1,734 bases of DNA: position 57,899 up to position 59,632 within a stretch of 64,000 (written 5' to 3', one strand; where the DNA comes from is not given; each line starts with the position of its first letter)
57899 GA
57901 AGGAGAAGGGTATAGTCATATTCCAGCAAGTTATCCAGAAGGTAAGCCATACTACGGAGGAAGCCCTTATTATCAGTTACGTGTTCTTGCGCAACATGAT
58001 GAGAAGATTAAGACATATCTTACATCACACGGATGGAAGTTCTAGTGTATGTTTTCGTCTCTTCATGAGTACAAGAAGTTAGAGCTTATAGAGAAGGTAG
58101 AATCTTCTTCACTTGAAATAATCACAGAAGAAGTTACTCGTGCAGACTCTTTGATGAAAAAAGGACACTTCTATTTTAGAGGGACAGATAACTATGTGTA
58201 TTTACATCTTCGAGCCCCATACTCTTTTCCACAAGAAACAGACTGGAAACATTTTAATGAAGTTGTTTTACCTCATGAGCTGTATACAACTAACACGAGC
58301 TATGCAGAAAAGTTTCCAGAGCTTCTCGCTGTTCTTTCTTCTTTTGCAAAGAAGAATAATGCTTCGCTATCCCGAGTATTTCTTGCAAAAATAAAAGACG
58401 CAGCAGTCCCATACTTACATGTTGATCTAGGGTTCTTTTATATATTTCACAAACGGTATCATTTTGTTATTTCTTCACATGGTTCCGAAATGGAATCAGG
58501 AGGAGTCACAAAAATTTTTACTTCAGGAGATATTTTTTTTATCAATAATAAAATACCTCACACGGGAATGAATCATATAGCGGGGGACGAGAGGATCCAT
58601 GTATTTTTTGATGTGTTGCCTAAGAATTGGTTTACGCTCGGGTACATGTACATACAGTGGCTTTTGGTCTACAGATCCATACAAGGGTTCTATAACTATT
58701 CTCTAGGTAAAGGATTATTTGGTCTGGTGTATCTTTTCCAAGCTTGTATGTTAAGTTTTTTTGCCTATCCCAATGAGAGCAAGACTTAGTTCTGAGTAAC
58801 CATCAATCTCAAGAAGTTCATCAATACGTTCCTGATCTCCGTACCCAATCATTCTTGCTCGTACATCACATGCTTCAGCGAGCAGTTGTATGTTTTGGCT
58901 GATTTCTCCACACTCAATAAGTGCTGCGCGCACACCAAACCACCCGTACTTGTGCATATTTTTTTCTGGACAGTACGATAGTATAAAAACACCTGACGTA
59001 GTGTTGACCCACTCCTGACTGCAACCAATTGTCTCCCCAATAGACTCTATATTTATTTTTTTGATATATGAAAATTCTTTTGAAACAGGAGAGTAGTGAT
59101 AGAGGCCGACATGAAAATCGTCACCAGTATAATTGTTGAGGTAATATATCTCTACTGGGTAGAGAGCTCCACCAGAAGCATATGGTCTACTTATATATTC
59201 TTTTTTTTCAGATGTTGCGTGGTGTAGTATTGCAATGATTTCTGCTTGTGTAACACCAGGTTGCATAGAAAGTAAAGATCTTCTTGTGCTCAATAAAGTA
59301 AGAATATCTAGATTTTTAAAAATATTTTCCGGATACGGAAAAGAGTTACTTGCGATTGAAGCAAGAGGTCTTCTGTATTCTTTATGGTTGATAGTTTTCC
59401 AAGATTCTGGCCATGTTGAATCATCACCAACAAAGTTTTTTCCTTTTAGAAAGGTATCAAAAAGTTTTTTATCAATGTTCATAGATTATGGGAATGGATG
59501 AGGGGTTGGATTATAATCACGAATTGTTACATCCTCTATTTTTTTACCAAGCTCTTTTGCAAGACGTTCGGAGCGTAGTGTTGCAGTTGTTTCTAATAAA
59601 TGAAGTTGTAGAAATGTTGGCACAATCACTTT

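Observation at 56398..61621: Candidate thiazole/oxazole-modified peptide (TOMM/LAP-like) RiPP biosynthetic cluster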

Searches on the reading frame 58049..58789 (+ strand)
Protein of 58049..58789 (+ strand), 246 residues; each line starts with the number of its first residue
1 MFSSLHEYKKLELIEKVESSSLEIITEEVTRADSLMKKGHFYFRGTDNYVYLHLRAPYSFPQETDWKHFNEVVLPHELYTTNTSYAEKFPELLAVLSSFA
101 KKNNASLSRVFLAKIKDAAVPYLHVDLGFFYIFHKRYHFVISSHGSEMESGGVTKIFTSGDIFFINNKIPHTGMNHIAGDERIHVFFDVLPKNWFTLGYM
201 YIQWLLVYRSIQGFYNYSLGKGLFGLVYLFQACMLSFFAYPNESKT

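Call 3: search_protein_families(library=pfam, proteins=[window:58049-58789:+], max_evalue=0.1)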
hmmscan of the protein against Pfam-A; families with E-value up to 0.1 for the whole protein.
window:58049-58789:+ (246 aa): 0 families

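Call 4: search_protein_families(library=ncbifam, proteins=[window:58049-58789:+], max_evalue=0.1)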
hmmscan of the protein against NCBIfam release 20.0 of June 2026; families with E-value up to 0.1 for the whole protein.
window:58049-58789:+ (246 aa): 0 families

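Call 33: search_solved_structures(query=A3, max_evalue=1, show_alignments=1)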
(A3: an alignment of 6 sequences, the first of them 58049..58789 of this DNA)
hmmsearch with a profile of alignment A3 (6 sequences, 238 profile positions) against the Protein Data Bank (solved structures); distinct sequences matched with E-value up to 1: 3.
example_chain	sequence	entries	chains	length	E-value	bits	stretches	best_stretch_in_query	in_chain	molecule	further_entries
7v4f_B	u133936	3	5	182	0.002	20.8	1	129-182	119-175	Beta-hydroxylase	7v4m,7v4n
7v4p_A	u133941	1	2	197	0.0022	20.7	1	128-182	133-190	Beta-hydroxylase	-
7v4o_B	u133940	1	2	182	0.037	16.7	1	129-182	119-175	Beta-hydroxylase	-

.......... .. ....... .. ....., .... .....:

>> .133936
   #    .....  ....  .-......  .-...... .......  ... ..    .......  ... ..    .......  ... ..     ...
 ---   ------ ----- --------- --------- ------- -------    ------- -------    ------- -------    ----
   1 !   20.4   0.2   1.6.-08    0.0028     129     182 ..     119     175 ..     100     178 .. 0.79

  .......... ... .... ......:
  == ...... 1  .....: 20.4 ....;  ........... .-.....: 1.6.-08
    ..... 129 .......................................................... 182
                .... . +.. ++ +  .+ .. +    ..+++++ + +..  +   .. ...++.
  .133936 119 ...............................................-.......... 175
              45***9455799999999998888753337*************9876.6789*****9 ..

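Call 36: search_protein_families(library=pfam, alignment_id=A3, max_evalue=0.1)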
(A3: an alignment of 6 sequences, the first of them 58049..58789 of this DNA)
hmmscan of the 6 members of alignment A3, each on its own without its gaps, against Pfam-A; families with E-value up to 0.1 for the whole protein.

A. member 1, window:58049-58789:+ (246 aa): 0 families

B. families by the number of members that match (of 6 scanned): 3 families
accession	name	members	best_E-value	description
PF05118.21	Asp_Arg_Hydrox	2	2.2e-05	Aspartyl/Asparaginyl beta-hydroxylase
PF02311.25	AraC_binding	1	0.014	AraC-like ligand binding domain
PF12231.13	Rif1_N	1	0.077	Rap1-interacting factor 1 N terminal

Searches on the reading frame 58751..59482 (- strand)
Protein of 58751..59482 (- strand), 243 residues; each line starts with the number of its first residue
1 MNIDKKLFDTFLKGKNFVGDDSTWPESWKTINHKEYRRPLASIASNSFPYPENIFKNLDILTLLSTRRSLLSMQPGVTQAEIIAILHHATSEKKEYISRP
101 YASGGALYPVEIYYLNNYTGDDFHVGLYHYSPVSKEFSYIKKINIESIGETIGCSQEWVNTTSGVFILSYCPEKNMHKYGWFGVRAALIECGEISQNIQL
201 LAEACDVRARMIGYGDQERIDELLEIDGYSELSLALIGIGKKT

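Call 3: search_protein_families(library=pfam, proteins=[window:58751-59482:-], max_evalue=0.1)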
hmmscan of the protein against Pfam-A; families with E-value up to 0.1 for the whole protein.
window:58751-59482:- (243 aa): 1 family
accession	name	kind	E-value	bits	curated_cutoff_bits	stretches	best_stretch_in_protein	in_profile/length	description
PF00881.29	Nitroreductase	-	3.5e-07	31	23.5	1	71-241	10-167/167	Nitroreductase family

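Call 4: search_protein_families(library=ncbifam, proteins=[window:58751-59482:-], max_evalue=0.1)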
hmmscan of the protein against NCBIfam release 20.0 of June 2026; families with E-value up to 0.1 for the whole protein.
window:58751-59482:- (243 aa): 2 families
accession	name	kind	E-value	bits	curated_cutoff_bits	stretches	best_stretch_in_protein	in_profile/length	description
TIGR03605.1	antibiot_sagB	domain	8.1e-29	100.3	78.4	1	88-240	26-172/173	SagB family peptide dehydrogenase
TIGR04511.1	SagB_rel_DH_2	exception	1.4e-12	47.4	240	1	89-242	213-369/380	putative peptide maturation dehydrogenase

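Call 83: search_solved_structures(query=window:58751-59482:-, max_evalue=0.01, show_alignments=1)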
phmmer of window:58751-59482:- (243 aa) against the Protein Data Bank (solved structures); distinct sequences matched with E-value up to 0.01: 8.
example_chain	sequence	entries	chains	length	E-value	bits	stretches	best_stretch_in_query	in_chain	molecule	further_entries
6gos_C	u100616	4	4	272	3.7e-13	52.9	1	93-217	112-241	Microcin B17-processing protein McbC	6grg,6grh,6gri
7ly5_B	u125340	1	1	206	4.3e-10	42.9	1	71-235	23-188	BmdC, oxidase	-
7ly7_B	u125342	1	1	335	1.5e-09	41.1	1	71-234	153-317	BmdC, Oxidase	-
7ly4_A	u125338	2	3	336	1.5e-09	41.1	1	71-234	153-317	BmdC, Oxidase | BmdC, NRPS oxidase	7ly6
3eo7_A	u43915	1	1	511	4.7e-07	32.9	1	99-238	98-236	Putative Nitroreductase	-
5lq4_A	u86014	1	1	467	5.4e-07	32.7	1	93-233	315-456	CyaGox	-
8pz5_A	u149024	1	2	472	5.5e-07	32.7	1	93-234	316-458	SagB-type dehydrogenase domain protein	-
5lq4_B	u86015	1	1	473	5.5e-07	32.7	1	93-234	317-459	CyaGox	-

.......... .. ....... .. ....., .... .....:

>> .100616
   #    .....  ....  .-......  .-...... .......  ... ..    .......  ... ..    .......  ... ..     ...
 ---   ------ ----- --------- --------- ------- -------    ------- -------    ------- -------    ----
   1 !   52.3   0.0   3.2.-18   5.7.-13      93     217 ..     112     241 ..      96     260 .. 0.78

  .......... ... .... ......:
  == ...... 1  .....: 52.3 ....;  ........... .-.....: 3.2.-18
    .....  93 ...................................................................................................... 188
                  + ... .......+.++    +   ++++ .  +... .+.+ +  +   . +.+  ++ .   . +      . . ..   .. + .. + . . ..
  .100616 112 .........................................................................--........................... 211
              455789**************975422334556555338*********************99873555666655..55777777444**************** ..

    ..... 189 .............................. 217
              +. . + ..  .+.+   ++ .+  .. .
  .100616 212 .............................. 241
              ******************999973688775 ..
